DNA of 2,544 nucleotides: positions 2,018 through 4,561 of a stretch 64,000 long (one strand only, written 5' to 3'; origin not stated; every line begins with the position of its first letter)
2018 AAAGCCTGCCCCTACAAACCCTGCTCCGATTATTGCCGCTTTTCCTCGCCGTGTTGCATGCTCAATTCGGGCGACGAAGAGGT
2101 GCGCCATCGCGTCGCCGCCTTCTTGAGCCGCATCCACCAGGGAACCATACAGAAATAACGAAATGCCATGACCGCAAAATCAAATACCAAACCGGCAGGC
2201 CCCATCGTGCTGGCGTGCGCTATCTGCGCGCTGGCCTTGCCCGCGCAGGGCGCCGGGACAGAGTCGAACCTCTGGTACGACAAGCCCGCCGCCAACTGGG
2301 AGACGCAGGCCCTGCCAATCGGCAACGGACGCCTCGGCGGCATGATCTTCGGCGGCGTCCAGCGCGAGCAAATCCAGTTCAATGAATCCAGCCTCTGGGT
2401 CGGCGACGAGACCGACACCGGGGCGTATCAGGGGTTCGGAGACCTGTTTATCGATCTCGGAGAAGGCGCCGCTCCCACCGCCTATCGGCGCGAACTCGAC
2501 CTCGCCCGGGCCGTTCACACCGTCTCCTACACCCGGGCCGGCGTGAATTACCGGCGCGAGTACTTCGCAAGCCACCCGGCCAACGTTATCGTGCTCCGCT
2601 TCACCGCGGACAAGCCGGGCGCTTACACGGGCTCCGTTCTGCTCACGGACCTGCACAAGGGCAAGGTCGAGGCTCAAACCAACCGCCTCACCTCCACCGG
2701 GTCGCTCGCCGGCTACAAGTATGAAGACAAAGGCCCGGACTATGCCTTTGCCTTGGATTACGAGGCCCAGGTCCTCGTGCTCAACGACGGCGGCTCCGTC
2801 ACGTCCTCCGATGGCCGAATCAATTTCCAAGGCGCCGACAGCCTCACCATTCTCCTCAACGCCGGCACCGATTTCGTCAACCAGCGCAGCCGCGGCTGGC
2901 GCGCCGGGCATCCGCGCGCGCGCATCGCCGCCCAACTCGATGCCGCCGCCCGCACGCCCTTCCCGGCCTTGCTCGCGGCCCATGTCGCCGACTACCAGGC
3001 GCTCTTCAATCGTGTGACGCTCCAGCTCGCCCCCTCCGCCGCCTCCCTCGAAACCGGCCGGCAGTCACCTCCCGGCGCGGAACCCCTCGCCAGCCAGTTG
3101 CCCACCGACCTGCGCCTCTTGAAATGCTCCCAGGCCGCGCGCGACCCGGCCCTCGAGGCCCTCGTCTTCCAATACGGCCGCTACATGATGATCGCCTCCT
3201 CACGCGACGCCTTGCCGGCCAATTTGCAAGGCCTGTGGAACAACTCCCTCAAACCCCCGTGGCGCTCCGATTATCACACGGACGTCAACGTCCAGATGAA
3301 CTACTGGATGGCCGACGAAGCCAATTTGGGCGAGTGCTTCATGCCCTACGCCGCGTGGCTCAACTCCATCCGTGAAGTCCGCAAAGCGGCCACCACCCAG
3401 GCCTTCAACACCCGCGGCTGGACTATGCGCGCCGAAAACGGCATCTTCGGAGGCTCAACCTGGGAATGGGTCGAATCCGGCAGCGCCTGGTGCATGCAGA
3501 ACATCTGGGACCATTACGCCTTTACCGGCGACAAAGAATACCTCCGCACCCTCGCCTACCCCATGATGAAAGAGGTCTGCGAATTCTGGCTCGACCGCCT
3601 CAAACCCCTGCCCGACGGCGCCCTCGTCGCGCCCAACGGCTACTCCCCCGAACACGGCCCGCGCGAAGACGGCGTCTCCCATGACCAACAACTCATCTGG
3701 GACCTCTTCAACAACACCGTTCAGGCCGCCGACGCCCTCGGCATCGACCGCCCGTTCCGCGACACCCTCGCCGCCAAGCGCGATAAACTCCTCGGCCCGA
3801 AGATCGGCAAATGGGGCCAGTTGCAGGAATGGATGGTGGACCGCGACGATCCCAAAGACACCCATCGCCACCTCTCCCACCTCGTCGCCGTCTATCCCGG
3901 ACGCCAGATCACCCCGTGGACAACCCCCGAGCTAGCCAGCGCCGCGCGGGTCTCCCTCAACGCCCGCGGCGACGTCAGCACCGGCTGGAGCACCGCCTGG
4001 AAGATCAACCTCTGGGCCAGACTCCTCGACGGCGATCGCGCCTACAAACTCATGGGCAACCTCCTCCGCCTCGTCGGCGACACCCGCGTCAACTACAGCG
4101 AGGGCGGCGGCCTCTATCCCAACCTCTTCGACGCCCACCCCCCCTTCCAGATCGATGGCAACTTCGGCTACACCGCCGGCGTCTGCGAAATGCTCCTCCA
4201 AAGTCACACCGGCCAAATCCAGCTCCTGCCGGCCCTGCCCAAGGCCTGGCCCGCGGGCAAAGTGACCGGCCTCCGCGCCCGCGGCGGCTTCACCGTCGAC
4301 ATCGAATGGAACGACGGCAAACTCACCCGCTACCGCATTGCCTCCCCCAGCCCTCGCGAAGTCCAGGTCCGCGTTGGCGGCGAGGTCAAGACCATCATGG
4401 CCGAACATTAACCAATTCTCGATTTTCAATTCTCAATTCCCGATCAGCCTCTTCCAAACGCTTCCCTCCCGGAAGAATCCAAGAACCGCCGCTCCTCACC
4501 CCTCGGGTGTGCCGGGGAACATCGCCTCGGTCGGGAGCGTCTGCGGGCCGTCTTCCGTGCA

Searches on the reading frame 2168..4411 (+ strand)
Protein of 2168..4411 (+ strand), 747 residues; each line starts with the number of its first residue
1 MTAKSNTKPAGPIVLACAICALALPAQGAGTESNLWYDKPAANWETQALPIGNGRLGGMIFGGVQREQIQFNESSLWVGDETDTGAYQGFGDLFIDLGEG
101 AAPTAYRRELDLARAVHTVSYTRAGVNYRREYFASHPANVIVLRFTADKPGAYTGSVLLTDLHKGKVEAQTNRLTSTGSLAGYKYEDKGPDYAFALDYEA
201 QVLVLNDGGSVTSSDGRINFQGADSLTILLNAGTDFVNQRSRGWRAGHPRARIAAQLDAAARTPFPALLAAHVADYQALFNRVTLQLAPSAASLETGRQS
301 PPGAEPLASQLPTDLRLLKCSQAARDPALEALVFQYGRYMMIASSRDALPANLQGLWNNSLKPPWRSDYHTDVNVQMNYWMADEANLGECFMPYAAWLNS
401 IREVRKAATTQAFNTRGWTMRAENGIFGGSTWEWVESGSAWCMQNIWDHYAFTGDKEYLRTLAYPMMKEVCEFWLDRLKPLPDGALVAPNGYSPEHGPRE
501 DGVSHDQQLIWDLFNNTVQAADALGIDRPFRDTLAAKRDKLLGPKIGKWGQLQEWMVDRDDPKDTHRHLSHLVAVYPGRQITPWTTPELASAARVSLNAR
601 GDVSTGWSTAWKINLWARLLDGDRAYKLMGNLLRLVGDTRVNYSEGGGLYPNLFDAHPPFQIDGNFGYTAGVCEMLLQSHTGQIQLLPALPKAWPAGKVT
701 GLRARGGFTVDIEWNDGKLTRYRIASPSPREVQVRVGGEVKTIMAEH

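Call 53: find_encoding_contigs(protein=window:2168-4411:+, flank=10000, max_places=1)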
Protein window:2168-4411:+ (747 aa): 1 contig read that carries it; 1 place shown.
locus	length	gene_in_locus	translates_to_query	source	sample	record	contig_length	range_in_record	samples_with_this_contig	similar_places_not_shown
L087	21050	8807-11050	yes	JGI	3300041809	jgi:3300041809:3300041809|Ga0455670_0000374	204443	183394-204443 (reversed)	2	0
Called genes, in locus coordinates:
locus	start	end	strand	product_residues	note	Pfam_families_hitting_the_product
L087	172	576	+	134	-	-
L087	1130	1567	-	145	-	PF13470:PIN_3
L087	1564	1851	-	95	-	PF02604:PhdYeFM_antitox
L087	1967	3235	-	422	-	-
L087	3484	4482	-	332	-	-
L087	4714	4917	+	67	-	-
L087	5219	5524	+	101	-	-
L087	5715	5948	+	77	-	-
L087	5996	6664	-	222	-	-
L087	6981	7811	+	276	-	PF00535:Glycos_transf_2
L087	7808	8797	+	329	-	PF01075:Glyco_transf_9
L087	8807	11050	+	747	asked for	PF14498:Glyco_hyd_65N_2, PF22124:Glyco_hydro_95_cat, PF21307:Glyco_hydro_95_C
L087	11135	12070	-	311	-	PF01112:Asparaginase_2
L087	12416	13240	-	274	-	PF12679:ABC2_membrane_2 (weak)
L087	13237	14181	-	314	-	PF00005:ABC_tran, PF13304:AAA_21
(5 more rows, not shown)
